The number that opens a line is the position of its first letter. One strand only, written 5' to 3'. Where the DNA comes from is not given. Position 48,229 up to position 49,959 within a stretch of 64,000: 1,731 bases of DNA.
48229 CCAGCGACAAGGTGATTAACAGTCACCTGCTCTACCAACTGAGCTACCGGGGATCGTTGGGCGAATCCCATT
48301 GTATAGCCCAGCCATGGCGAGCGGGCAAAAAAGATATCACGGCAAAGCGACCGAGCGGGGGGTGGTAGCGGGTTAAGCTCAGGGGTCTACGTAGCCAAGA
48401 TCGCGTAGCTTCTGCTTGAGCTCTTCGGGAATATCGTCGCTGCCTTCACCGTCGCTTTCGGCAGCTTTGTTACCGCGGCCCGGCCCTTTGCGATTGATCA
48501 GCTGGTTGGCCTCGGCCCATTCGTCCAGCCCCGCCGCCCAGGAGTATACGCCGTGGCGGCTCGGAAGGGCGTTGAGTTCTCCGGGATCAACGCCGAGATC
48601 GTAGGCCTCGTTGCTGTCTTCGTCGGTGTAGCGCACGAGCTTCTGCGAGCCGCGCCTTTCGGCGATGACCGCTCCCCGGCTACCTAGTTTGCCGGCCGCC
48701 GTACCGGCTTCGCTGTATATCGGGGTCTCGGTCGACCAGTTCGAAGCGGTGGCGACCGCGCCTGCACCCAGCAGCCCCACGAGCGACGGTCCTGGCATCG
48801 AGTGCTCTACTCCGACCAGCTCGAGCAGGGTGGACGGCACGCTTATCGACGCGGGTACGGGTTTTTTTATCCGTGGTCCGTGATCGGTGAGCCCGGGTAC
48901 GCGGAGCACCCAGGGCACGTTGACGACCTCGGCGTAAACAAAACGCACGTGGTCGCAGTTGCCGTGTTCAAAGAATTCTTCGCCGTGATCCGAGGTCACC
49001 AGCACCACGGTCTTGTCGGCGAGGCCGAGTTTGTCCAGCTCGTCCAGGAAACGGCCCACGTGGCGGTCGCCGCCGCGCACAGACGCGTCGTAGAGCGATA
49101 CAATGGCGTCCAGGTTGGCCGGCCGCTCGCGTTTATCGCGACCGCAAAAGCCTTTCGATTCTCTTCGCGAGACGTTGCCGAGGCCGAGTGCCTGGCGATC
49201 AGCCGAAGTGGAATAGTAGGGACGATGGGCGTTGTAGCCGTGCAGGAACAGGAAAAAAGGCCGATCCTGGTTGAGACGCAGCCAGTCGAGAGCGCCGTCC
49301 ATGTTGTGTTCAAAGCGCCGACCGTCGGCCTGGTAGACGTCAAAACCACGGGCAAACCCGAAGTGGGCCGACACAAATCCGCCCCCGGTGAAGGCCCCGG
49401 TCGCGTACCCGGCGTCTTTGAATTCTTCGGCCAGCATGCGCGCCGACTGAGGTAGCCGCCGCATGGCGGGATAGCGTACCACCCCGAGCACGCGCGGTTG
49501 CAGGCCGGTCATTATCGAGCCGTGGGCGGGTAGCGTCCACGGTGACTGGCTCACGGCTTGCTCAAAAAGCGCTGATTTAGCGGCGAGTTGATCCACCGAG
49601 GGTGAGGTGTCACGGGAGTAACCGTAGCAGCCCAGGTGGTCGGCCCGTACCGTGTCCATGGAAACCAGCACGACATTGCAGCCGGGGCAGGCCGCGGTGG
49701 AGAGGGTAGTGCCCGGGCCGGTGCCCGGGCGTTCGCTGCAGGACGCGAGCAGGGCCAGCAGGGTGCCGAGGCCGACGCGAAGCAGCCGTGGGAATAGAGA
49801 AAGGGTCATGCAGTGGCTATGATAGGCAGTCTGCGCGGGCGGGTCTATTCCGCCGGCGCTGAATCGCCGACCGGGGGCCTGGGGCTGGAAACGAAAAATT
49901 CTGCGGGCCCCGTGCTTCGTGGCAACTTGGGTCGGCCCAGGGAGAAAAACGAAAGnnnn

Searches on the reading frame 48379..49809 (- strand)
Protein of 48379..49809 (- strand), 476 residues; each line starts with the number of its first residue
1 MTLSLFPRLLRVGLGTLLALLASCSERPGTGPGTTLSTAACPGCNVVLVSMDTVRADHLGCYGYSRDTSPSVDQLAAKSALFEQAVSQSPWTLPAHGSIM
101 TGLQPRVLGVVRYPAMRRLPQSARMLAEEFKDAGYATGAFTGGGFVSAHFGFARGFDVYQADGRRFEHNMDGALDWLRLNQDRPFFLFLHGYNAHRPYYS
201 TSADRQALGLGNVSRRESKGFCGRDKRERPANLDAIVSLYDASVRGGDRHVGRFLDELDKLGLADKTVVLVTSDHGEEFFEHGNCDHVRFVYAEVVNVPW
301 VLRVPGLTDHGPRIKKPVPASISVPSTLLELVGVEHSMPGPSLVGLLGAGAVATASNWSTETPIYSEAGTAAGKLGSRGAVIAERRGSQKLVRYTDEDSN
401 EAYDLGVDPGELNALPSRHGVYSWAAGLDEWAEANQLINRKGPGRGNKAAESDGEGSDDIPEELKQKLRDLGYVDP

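Call 58: search_protein_families(library=pfam, proteins=[window:48379-49809:-], max_evalue=0.0001)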
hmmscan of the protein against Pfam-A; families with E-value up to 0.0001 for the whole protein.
window:48379-49809:- (476 aa): 3 families
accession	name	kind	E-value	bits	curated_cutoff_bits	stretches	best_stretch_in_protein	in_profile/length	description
PF00884.28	Sulfatase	-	1.7e-37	129.8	25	1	45-334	2-301/301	Sulfatase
PF01663.27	Phosphodiest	-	4.2e-11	43.5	23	1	46-277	1-221/342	Type I phosphodiesterase / nucleotide pyrophosphatase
PF16347.10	SGSH_C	-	2.6e-07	31.4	29.3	1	281-416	2-132/154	N-sulphoglucosamine sulphohydrolase, C-terminal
